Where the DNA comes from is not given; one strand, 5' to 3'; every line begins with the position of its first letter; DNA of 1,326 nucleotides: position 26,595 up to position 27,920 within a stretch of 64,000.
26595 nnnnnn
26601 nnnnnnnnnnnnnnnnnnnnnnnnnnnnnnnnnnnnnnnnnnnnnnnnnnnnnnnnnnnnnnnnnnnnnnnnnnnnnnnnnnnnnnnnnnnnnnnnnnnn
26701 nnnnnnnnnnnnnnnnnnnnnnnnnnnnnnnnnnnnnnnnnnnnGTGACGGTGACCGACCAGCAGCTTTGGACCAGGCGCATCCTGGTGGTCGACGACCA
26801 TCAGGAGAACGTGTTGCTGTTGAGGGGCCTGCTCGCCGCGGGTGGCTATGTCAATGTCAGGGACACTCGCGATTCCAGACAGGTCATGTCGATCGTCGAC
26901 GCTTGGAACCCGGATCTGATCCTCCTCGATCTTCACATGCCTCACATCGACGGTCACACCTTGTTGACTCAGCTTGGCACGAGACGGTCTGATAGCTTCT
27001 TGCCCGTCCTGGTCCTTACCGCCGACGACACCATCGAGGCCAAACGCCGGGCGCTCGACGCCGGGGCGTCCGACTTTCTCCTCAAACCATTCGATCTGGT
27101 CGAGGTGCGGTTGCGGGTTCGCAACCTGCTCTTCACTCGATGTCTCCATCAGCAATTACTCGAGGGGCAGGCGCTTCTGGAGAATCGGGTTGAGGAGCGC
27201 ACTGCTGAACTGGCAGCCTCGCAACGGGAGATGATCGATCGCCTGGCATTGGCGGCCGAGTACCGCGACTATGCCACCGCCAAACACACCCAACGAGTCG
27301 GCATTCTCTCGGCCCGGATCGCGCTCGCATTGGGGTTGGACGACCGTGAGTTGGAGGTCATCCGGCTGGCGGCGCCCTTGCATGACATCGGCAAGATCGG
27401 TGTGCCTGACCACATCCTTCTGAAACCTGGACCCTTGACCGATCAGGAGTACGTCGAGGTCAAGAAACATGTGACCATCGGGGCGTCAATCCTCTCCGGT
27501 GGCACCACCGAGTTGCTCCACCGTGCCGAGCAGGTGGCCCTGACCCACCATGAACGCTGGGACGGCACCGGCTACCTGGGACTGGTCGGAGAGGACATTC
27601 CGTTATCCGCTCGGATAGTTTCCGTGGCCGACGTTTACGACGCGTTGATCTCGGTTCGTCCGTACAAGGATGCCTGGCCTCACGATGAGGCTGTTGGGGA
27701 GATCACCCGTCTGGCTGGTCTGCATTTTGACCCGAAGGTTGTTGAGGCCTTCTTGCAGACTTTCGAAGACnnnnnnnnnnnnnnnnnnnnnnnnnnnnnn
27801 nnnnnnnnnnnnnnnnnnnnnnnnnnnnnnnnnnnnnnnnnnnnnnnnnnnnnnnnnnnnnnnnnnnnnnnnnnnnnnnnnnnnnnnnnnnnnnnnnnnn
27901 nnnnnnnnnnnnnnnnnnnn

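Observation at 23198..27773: Compact signalling module: tandem-USP, then REC-pseudoDHp, then PAS hybrid histidine kinase (HK-REC), then REC-HD-GYP.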

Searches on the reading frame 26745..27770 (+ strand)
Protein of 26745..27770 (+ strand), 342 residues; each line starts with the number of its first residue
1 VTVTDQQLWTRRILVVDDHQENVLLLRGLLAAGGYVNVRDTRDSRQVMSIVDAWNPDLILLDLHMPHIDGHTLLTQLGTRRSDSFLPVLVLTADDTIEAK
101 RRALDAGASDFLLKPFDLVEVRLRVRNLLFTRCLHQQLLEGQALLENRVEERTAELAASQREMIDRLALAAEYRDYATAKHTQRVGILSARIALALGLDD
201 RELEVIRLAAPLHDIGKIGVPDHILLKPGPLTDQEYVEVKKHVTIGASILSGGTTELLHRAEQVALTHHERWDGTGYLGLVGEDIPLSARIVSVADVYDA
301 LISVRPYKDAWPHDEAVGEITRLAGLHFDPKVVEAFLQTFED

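Call 3: search_protein_families(library=pfam, proteins=[window:26745-27770:+], max_evalue=0.01)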
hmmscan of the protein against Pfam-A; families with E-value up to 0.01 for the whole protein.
window:26745-27770:+ (342 aa): 3 families
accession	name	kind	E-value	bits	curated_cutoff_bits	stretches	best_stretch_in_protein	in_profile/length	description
PF13487.12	HD_5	-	4.3e-32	111.6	27.2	1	173-332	9-170/170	HD domain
PF00072.30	Response_reg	-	1.5e-26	93.1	30.2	1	13-125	1-110/111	Response regulator receiver domain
PF01966.28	HD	-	6.1e-22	78.5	22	1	179-300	2-115/116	HD domain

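Call 4: search_protein_families(library=ncbifam, proteins=[window:26745-27770:+], max_evalue=0.01)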
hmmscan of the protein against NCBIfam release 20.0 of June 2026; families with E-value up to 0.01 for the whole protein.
window:26745-27770:+ (342 aa): 99 families (the best 25 are shown)
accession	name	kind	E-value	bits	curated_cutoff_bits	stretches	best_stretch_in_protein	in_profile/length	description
NF053512.1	nitric_RR_NosR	exception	1.7e-45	155.8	400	1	13-341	1-355/422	response regulator c-di-GMP phosphodiesterase, NosR family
NF007135.0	PRK09581.1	equivalog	1e-24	87.2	474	1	10-141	2-132/457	PleD family two-component system response regulator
NF007928.2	PRK10643.1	equivalog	6.3e-20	71.7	330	1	12-130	2-117/216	two-component system response regulator PmrA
TIGR02875.1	spore_0_A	equivalog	1.4e-19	70.4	200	1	12-177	4-169/262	sporulation transcription factor Spo0A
TIGR01387.1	cztR_silR_copR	subfamily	3.1e-19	69.5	279.2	1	13-132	1-117/218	heavy metal response regulator transcription factor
NF007969.0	PRK10693.1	equivalog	2.8e-18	66.1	329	1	5-158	2-148/337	two-component system response regulator RssB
TIGR02154.1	PhoB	equivalog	1.2e-17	64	296.2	1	10-159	2-149/226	phosphate regulon transcriptional regulator PhoB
NF008469.0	PRK11361.1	equivalog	4.8e-17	61.8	714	1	11-146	5-137/461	acetoacetate metabolism transcriptional regulator AtoC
NF041734.1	resp_reg_RppA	equivalog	1.4e-16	60.6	250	1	12-151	2-142/229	two-component system response regulator RppA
NF045944.1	ResRegRpaBCyano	equivalog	1.4e-16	60.6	330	1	14-133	1-115/229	response regulator transcription factor RpaB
NF008567.0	PRK11517.1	equivalog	3e-16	59.5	353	1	12-140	2-126/223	response regulator transcription factor HprR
NF012023.0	PRK15479.1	equivalog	3.9e-16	59.3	337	1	12-130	2-117/224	transcriptional regulator TctD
TIGR01818.1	ntrC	equivalog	7.9e-16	57.9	558.6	1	13-122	1-107/463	nitrogen regulation protein NR(I)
NF053854.1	RespRegPhoBBctds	equivalog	1.8e-15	57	270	1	13-131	1-117/225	two-component system response regulator PhoB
NF051870.1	NAssimRespRegNtrX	equivalog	3e-15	56.1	600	1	12-151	3-143/452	nitrogen assimilation response regulator NtrX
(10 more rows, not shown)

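Call 25: search_solved_structures(query=window:26745-27770:+, max_evalue=0.00001, show_alignments=4)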
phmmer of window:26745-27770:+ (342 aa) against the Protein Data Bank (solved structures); distinct sequences matched with E-value up to 0.00001: 207 (the best 60 are shown).
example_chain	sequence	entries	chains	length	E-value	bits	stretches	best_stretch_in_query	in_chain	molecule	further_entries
4mcw_A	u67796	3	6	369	1.7e-51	178.9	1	141-340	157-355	Metal dependent phosphohydrolase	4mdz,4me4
4r8z_A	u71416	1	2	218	2.7e-30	109.2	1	152-338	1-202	Cyclic di-GMP phosphodiesterase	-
5z7c_A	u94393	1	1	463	2.7e-30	109.2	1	175-332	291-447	3'3'-cGAMP-specific phosphodiesterase 3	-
9g85_A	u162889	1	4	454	4.1e-21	79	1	11-139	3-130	Response regulator PleD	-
2wb4_A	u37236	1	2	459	4.2e-21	78.9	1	11-139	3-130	DIGUANYLATE CYCLASE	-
9g86_A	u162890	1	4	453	5.4e-21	78.6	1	11-139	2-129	Response regulator PleD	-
1w25_A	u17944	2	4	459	5.6e-21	78.5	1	11-139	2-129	STALKED-CELL DIFFERENTIATION CONTROLLING PROTEIN | RESPONSE REGULATOR PLED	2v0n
9rbz_A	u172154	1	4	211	2.6e-18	69.8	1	161-337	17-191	HD domain/sensory box protein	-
9rc0_A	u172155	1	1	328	8.9e-18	68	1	161-337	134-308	HD domain/sensory box protein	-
3q9s_A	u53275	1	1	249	3.2e-17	66.2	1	10-171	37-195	DNA-binding response regulator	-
3t6k_A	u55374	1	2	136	2.6e-15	59.9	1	12-131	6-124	Response regulator receiver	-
1mvo_A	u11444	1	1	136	3.1e-15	59.7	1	11-129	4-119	PhoP response regulator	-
1ys6_A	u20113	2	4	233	3.3e-15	59.6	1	8-132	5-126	Transcriptional regulatory protein prrA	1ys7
9dvt_R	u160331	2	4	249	4.2e-15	59.2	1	12-130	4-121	DNA-binding dual master transcriptional regulator RpaA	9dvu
6ifh_A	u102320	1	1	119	7.4e-15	58.4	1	11-129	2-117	Sporulation initiation phosphotransferase F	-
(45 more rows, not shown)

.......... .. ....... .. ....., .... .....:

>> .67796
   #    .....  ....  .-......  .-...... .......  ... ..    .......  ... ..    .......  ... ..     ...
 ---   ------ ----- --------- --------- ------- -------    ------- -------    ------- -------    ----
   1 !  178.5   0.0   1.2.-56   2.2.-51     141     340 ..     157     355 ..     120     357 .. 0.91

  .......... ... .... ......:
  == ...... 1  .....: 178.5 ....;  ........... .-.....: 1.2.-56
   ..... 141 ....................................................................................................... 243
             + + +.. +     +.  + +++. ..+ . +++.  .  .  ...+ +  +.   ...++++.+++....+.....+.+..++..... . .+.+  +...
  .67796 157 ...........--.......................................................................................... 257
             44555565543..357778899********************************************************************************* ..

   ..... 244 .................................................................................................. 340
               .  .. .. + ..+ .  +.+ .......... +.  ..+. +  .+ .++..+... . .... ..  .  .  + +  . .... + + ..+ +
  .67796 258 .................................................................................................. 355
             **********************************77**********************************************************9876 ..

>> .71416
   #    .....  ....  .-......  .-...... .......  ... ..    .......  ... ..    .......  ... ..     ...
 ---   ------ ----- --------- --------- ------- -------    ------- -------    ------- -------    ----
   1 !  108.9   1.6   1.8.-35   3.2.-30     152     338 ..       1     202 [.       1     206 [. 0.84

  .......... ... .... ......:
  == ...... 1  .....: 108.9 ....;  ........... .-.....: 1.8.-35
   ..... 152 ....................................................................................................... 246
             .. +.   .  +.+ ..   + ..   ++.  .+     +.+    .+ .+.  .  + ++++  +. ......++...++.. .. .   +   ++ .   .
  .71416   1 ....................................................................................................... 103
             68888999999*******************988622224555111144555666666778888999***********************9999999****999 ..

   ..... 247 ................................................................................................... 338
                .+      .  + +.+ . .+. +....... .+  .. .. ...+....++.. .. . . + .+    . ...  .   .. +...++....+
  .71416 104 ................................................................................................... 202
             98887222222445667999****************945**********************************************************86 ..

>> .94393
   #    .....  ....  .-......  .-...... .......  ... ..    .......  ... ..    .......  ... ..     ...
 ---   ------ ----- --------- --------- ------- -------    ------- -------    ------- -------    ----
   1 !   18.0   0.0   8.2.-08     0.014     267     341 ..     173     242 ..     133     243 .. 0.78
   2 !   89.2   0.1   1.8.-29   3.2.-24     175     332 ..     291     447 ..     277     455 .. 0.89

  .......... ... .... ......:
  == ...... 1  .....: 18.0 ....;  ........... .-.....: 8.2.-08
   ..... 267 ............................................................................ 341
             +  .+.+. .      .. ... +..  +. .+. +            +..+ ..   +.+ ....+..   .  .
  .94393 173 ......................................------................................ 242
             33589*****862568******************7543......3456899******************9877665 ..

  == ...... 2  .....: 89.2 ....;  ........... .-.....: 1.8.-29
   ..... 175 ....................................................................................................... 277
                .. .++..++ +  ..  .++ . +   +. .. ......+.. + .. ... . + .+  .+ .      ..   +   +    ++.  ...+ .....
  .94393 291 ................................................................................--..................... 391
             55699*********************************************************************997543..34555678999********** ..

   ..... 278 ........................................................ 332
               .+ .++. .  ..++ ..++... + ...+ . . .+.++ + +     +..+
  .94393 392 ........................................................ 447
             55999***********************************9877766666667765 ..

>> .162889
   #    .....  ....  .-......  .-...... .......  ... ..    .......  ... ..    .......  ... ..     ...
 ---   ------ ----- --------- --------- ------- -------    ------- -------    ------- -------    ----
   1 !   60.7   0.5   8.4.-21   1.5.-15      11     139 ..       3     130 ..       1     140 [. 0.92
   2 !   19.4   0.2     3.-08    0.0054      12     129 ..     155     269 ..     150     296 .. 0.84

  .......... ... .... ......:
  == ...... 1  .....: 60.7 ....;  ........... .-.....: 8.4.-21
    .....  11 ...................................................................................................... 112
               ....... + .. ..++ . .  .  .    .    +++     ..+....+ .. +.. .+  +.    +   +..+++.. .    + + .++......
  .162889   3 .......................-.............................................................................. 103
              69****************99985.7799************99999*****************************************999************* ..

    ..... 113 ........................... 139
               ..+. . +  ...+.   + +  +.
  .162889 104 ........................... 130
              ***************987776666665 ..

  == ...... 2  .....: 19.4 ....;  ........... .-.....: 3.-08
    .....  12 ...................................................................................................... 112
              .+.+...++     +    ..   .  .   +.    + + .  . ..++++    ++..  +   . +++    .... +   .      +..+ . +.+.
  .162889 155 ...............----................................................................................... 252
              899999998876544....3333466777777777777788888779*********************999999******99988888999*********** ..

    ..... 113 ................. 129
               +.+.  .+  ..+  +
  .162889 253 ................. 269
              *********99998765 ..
